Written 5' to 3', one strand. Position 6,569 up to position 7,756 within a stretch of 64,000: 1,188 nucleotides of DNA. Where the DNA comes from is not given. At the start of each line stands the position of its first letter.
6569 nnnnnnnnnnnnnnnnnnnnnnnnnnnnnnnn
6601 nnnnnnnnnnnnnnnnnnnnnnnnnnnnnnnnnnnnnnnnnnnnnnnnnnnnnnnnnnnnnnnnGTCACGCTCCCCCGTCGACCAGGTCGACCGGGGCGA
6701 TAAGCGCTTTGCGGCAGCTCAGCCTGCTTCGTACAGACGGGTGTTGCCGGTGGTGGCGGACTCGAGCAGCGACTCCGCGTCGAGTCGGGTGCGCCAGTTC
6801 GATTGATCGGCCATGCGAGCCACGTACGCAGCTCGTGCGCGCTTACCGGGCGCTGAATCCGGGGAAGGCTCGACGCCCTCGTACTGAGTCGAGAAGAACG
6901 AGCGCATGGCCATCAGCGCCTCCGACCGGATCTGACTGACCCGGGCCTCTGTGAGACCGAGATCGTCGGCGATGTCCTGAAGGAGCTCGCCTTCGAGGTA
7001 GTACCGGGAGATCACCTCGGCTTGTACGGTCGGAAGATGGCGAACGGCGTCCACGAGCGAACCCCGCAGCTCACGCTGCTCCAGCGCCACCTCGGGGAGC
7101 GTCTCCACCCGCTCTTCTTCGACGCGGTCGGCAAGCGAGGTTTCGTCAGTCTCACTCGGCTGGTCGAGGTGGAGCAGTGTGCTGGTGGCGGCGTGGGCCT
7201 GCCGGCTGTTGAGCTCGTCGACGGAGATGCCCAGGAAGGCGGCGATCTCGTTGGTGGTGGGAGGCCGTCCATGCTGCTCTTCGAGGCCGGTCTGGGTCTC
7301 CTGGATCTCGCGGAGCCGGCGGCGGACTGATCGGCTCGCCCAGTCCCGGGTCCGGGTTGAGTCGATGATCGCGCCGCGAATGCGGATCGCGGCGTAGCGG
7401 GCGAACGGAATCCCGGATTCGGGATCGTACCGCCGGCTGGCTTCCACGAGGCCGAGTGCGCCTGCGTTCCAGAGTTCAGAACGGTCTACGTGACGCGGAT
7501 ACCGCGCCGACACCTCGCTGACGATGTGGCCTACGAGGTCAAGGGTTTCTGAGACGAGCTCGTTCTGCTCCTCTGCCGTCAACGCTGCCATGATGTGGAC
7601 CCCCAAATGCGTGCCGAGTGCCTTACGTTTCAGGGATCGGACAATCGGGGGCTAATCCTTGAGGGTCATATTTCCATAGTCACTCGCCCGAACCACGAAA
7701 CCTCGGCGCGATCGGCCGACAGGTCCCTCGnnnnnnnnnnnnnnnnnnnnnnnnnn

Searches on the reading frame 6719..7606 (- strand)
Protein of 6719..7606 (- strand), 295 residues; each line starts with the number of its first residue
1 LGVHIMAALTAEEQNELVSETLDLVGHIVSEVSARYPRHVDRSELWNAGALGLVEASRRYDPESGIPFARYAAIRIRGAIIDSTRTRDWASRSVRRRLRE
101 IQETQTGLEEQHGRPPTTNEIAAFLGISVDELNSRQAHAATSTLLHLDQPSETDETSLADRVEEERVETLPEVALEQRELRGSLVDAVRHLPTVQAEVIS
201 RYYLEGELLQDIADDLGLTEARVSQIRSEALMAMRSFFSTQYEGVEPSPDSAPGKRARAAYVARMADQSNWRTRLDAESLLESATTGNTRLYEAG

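Call 3: search_protein_families(library=pfam, proteins=[window:6719-7606:-], max_evalue=1)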
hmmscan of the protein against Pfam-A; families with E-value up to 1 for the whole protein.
window:6719-7606:- (295 aa): 7 families
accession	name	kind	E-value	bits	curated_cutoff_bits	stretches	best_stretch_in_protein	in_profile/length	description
PF04545.22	Sigma70_r4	-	1.6e-11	44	24.1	1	189-235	3-49/50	Sigma-70, region 4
PF04539.22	Sigma70_r3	-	8.5e-10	39.1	25.3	1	97-165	2-69/78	Sigma-70 region 3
PF04542.20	Sigma70_r2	-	1e-07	32.1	24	1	24-89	8-70/71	Sigma-70 region 2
PF08281.18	Sigma70_r4_2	-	2.4e-07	30.7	25.7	1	183-232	3-52/54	Sigma-70, region 4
PF16509.11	KORA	-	0.016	15.8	26.7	1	197-244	21-69/84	TrfB plasmid transcriptional repressor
PF13384.12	HTH_23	-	0.031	14.5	24.6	0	201-228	12-39/50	Homeodomain-like domain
PF20149.4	DUF6532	-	0.05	13.9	24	1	213-271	44-99/194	Domain of unknown function (DUF6532)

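Call 61: find_homologous_proteins(query=window:6719-7591:-, max_evalue=1e-30)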
Query window:6719-7591:- (290 aa): 1281 proteins with E <= 1e-30 among 6560 candidates; the best 120 are listed.
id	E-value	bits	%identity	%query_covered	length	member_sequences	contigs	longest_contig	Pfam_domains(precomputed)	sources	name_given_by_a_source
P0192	1.9e-179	613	100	100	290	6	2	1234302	PF04545.23,PF04542.21,PF08281.19,PF04539.23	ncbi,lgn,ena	-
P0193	1.9e-158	544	90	100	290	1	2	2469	PF04545.23,PF04542.21,PF08281.19,PF04539.23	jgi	jgi:RNA polymerase sigma factor for flagellar operon FliA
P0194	5.5e-155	533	85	100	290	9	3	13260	PF04545.23,PF04542.21,PF04539.23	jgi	jgi:RNA polymerase sigma factor FliA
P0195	2.2e-154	531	85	100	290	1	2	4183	PF04545.23,PF04542.21,PF08281.19,PF04539.23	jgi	jgi:RNA polymerase sigma factor FliA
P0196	7.9e-153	526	85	100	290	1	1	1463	PF04545.23,PF04542.21,PF04539.23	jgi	jgi:RNA polymerase sigma factor for flagellar operon FliA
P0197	1.0e-152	525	85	100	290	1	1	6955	PF04545.23,PF04542.21,PF08281.19,PF04539.23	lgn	-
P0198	1.1e-152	525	86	99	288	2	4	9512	PF04545.23,PF04542.21,PF08281.19,PF04539.23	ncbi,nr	ncbi:MAG: sigma-70 family RNA polymerase sigma factor [Acidimicrobiia bacterium]|nr:sigma-70 family 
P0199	2.4e-152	524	85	100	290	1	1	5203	PF04545.23,PF04542.21,PF04539.23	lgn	-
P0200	6.1e-151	519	84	100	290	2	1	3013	PF04545.23,PF04542.21,PF04539.23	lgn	-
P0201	6.0e-150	516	83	100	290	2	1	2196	PF04545.23,PF04542.21,PF08281.19,PF04539.23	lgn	-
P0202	1.8e-148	511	83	100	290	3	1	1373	PF04545.23,PF04542.21,PF08281.19,PF04539.23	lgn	-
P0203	2.1e-147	508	83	100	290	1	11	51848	PF04545.23,PF04542.21,PF08281.19,PF04539.23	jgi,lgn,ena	jgi:RNA polymerase sigma factor for flagellar operon FliA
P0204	2.5e-147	508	81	100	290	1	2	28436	PF04545.23,PF04542.21,PF08281.19,PF04539.23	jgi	jgi:RNA polymerase sigma factor for flagellar operon FliA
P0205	7.7e-145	499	80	100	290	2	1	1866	PF04545.23,PF04542.21,PF08281.19,PF04539.23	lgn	-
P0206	1.0e-144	499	81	100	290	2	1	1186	PF04545.23,PF04542.21,PF08281.19,PF04539.23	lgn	-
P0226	2.3e-128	445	77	94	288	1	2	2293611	PF04545.23,PF04542.21,PF08281.19,PF04539.23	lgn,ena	-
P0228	8.2e-128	444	74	98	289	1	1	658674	PF04545.23,PF04542.21,PF08281.19,PF04539.23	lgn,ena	-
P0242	6.4e-121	421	69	100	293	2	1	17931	PF04545.23,PF04542.21,PF04539.23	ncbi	ncbi:MAG: sigma-70 family RNA polymerase sigma factor [Acidimicrobiia bacterium]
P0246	2.2e-120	419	68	97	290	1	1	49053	PF04545.23,PF04542.21,PF04539.23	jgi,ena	-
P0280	3.5e-116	406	69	96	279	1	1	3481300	PF04545.23,PF04542.21,PF04539.23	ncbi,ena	-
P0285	1.2e-114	401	65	99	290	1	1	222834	PF04545.23,PF04542.21,PF04539.23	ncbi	-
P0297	2.4e-112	393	65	96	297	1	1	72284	PF04545.23,PF04542.21,PF04539.23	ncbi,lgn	ncbi:MAG: sigma-70 family RNA polymerase sigma factor [Acidimicrobiia bacterium]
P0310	1.2e-109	384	64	99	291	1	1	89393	PF04545.23,PF04542.21,PF04539.23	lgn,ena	-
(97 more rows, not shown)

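Call 62: find_encoding_contigs(protein=P0280, flank=5000, max_places=1)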
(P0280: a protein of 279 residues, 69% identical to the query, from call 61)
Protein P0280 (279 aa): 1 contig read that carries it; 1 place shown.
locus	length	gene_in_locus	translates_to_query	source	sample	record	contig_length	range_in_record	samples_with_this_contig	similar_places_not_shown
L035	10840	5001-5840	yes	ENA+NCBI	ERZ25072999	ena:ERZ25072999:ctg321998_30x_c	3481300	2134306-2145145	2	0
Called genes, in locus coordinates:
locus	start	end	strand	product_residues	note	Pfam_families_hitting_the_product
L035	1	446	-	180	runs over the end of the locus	PF03309:Pan_kinase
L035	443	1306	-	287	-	PF02569:Pantoate_ligase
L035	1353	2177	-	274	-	PF10728:DUF2520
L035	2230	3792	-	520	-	PF01336:tRNA_anti-codon, PF00152:tRNA-synt_2, PF01409:tRNA-synt_2d (faint)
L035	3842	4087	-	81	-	PF06289:FlbD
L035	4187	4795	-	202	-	-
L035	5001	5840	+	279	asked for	PF04542:Sigma70_r2 (weak), PF04539:Sigma70_r3 (weak), PF04545:Sigma70_r4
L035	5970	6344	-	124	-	PF00072:Response_reg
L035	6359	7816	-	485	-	PF01627:Hpt, PF00072:Response_reg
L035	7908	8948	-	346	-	PF00348:polyprenyl_synt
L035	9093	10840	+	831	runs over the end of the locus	PF02861:Clp_N, PF05621:TniB, PF13191:AAA_16 (weak), PF00004:AAA, PF17871:AAA_lid_9, PF07724:AAA_2, PF07728:AAA_5, PF10431:ClpB_D2-small, +8 more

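Call 63: find_encoding_contigs(protein=P0285, flank=5000, max_places=1)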
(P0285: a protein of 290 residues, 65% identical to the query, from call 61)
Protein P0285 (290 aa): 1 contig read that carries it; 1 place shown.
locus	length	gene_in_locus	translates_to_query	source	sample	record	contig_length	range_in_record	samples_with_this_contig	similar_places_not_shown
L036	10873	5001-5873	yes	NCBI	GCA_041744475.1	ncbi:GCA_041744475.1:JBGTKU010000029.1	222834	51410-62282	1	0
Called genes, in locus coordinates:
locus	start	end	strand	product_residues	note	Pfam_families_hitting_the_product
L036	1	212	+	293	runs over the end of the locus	PF00809:Pterin_bind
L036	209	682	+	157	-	-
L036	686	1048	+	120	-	PF02152:FolB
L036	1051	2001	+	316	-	PF01288:HPPK, PF04191:PEMT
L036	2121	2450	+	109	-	-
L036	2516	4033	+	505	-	PF01336:tRNA_anti-codon, PF00152:tRNA-synt_2, PF01409:tRNA-synt_2d (faint)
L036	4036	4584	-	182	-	-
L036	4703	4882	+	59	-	PF02599:CsrA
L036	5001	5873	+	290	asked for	PF04542:Sigma70_r2 (weak), PF04539:Sigma70_r3 (faint), PF04545:Sigma70_r4 (weak)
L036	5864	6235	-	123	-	PF00072:Response_reg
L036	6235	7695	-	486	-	PF01627:Hpt (weak), PF00072:Response_reg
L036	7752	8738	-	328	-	PF00348:polyprenyl_synt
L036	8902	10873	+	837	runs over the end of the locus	PF02861:Clp_N, PF05621:TniB, PF00004:AAA, PF17871:AAA_lid_9, PF02151:UVR, PF00004:AAA, PF07724:AAA_2, PF07728:AAA_5, +9 more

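Call 64: find_encoding_contigs(protein=P0297, flank=5000, max_places=1)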
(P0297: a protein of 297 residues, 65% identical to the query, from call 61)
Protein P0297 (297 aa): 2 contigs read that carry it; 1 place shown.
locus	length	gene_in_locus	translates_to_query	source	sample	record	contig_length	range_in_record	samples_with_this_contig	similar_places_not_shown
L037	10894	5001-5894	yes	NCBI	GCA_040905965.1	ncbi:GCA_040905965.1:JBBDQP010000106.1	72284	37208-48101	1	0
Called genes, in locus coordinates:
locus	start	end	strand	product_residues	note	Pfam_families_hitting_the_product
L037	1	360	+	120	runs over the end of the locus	PF02152:FolB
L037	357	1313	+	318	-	PF01288:HPPK, PF04140:ICMT (faint), PF04191:PEMT (weak)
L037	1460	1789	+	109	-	-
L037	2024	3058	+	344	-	PF00152:tRNA-synt_2, PF01409:tRNA-synt_2d (faint)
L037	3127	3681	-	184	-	-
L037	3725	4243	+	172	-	-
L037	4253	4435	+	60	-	PF02599:CsrA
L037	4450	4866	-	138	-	-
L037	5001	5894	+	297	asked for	PF04542:Sigma70_r2 (weak), PF04539:Sigma70_r3 (weak), PF04545:Sigma70_r4 (weak)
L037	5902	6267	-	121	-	PF00072:Response_reg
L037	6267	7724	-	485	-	PF01627:Hpt, PF00072:Response_reg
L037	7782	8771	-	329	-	PF00348:polyprenyl_synt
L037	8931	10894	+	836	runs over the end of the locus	PF02861:Clp_N, PF00004:AAA, PF17871:AAA_lid_9, PF02151:UVR, PF00004:AAA, PF07724:AAA_2, PF07728:AAA_5, PF10431:ClpB_D2-small, +9 more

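Call 65: find_encoding_contigs(protein=P0310, flank=5000, max_places=1)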
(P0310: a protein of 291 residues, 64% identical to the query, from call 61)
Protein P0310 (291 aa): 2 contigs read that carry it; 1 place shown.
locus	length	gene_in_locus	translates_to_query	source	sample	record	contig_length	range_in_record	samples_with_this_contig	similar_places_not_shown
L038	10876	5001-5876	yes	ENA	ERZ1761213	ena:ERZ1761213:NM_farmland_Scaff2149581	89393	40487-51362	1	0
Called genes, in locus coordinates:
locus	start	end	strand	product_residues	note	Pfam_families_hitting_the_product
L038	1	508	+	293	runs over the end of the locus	PF00809:Pterin_bind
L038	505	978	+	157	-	-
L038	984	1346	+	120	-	PF02152:FolB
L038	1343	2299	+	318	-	PF01288:HPPK, PF04191:PEMT (weak)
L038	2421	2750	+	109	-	-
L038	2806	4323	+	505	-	PF01336:tRNA_anti-codon, PF00152:tRNA-synt_2, PF01409:tRNA-synt_2d (faint)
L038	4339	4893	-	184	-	-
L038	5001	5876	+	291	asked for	PF04542:Sigma70_r2 (weak), PF04539:Sigma70_r3, PF04545:Sigma70_r4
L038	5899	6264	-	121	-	PF00072:Response_reg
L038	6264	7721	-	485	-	PF01627:Hpt (weak), PF00072:Response_reg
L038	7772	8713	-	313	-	PF00348:polyprenyl_synt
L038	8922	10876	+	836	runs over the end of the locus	PF02861:Clp_N, PF00004:AAA, PF17871:AAA_lid_9, PF02151:UVR, PF00004:AAA, PF07724:AAA_2, PF07728:AAA_5, PF10431:ClpB_D2-small, +9 more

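Call 66: find_encoding_contigs(protein=P0226, flank=6000, max_places=1)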
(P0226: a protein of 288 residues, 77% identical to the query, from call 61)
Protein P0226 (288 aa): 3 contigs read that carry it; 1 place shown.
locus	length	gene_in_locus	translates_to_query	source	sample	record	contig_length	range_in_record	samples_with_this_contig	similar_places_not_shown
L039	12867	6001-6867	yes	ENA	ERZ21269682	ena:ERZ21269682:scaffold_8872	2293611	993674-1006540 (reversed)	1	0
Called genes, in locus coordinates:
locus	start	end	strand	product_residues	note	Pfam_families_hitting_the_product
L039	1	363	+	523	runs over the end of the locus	PF01336:tRNA_anti-codon, PF00152:tRNA-synt_2, PF01409:tRNA-synt_2d (faint)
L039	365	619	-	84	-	PF06289:FlbD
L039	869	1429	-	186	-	-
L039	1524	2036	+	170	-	PF05130:FlgN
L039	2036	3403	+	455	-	PF00460:Flg_bb_rod, PF22638:FlgK_D1, PF06429:Flg_bbr_C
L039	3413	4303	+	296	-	PF00669:Flagellin_N, PF00700:Flagellin_C (weak)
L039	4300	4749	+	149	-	PF02623:FliW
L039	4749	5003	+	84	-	PF02599:CsrA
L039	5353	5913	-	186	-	-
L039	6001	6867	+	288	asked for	PF04542:Sigma70_r2 (weak), PF04539:Sigma70_r3 (weak), PF08281:Sigma70_r4_2 (faint), PF04545:Sigma70_r4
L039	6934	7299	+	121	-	-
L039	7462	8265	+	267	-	PF08668:HDOD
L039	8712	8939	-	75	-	-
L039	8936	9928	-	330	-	-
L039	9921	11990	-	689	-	PF00771:FHIPEP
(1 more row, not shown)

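Call 67: find_encoding_contigs(protein=P0228, flank=6000, max_places=1)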
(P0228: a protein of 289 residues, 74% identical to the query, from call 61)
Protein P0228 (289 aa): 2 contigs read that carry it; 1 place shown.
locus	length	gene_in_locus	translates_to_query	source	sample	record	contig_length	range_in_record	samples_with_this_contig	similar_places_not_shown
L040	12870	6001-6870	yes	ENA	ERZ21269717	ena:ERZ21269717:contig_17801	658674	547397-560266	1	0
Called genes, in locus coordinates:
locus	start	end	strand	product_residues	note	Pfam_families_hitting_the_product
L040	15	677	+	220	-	PF01810:LysE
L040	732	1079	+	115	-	PF09391:DUF2000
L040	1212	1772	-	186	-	-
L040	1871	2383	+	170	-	PF05130:FlgN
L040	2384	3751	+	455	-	PF00460:Flg_bb_rod, PF22638:FlgK_D1, PF06429:Flg_bbr_C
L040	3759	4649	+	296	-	PF00669:Flagellin_N, PF00700:Flagellin_C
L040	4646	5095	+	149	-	PF02623:FliW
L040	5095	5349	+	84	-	PF02599:CsrA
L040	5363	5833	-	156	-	-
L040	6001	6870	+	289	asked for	PF04542:Sigma70_r2 (weak), PF04539:Sigma70_r3 (faint), PF08281:Sigma70_r4_2 (weak), PF04545:Sigma70_r4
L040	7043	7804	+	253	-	PF08668:HDOD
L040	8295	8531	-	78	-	-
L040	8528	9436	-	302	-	-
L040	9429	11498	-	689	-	PF00771:FHIPEP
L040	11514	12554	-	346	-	PF01312:Bac_export_2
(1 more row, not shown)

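Call 79: search_protein_families(library=ncbifam, proteins=[window:6719-7591:-], max_evalue=0.01)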
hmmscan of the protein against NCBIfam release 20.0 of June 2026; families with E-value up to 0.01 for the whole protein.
window:6719-7591:- (290 aa): 63 families (the best 25 are shown)
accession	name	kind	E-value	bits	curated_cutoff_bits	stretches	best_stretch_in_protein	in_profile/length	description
TIGR02479.1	FliA_WhiG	subfamily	2.7e-54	184.2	189.6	1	13-231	2-221/224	FliA/WhiG family RNA polymerase sigma factor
NF005413.0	PRK06986.1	subfamily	6.2e-51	173.6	201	1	6-233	12-236/241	RNA polymerase sigma factor FliA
NF004935.0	PRK06288.1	equivalog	1.8e-46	158.9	343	1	9-235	35-264/270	RNA polymerase sigma factor WhiG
NF005809.0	PRK07670.1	equivalog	1.9e-40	139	326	1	9-236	25-253/255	FliA/WhiG family RNA polymerase sigma factor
NF004572.0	PRK05911.1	equivalog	9.7e-37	126.7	378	1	8-234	24-254/257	RNA polymerase sigma factor sigma-28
NF009091.0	PRK12427.1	equivalog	4.2e-27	95.3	339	1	3-233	11-231/233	FliA/WhiG family RNA polymerase sigma factor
TIGR02980.1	SigBFG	subfamily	4.1e-25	88.8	234.35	1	7-231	3-224/227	SigB/SigF/SigG family RNA polymerase sigma factor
TIGR02394.1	rpoS_proteo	equivalog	1.7e-23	83.6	378.7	1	11-236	50-277/285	RNA polymerase sigma factor RpoS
TIGR02937.1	sigma70-ECF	superfamily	2e-23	82.8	42.9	1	9-230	3-162/165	sigma-70 family RNA polymerase sigma factor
TIGR02997.1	Sig70-cyanoRpoD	subfamily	1.3e-22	80.4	384.5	1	24-230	87-298/298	RNA polymerase sigma factor, RpoD/SigA family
NF004207.0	PRK05657.1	equivalog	3.8e-22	79.1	394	1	26-236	104-320/329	RNA polymerase sigma factor RpoS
NF005644.0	PRK07408.1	subfamily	7.2e-19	68.4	261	1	9-226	29-246/258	RNA polymerase sigma factor SigF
NF005514.0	PRK07122.1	subfamily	8.1e-17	61.2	372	1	8-231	41-261/264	RNA polymerase sigma factor SigF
TIGR02885.1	spore_sigF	equivalog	1.6e-16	60.8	321.45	1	8-231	12-229/231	RNA polymerase sporulation sigma factor SigF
NF004052.0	PRK05572.1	subfamily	4.7e-16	59.1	311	1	8-231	33-248/252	SigF/SigG family RNA polymerase sporulation sigma factor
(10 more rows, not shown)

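Call 81: find_encoding_contigs(protein=P0242, flank=6000, max_places=1)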
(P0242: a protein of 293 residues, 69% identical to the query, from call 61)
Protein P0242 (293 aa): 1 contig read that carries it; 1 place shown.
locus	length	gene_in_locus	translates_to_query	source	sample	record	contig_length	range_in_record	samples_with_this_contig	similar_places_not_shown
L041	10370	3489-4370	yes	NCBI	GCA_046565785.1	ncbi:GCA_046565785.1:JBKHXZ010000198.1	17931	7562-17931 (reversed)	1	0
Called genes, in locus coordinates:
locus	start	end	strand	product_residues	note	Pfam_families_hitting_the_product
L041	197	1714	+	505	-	PF01336:tRNA_anti-codon, PF00152:tRNA-synt_2, PF01409:tRNA-synt_2d (faint)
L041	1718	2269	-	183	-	-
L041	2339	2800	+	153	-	-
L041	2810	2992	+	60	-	PF02599:CsrA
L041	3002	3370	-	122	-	-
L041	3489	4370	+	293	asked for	PF04542:Sigma70_r2, PF04539:Sigma70_r3, PF04545:Sigma70_r4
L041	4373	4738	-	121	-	PF00072:Response_reg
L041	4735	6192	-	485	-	PF01627:Hpt, PF00072:Response_reg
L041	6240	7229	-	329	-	PF00348:polyprenyl_synt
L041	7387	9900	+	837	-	PF02861:Clp_N, PF05621:TniB (weak), PF00004:AAA, PF17871:AAA_lid_9, PF02151:UVR, PF07724:AAA_2, PF07728:AAA_5, PF10431:ClpB_D2-small, +9 more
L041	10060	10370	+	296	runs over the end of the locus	PF00005:ABC_tran, PF13304:AAA_21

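Call 82: find_encoding_contigs(protein=P0246, flank=6000, max_places=1)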
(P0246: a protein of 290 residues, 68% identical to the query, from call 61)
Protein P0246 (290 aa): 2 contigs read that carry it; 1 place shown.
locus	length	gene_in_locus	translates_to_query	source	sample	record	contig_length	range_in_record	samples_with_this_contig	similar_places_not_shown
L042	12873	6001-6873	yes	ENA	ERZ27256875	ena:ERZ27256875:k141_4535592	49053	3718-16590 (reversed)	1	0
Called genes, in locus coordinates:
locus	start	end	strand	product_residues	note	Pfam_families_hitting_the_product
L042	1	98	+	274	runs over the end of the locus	PF00809:Pterin_bind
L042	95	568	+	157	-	-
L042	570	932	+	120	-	PF02152:FolB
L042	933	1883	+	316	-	PF01288:HPPK, PF04140:ICMT (weak), PF04191:PEMT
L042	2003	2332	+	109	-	-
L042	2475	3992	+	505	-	PF01336:tRNA_anti-codon, PF00152:tRNA-synt_2, PF01409:tRNA-synt_2d (faint)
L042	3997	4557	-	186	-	-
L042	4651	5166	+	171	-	-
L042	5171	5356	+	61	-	PF02599:CsrA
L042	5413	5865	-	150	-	-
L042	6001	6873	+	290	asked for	PF04542:Sigma70_r2 (weak), PF04539:Sigma70_r3, PF04545:Sigma70_r4 (weak)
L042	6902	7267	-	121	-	PF00072:Response_reg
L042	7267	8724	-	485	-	PF01627:Hpt, PF00072:Response_reg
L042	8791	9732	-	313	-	PF00348:polyprenyl_synt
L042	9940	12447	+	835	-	PF02861:Clp_N, PF00004:AAA, PF17871:AAA_lid_9, PF02151:UVR, PF00004:AAA, PF07724:AAA_2, PF07728:AAA_5, PF10431:ClpB_D2-small, +9 more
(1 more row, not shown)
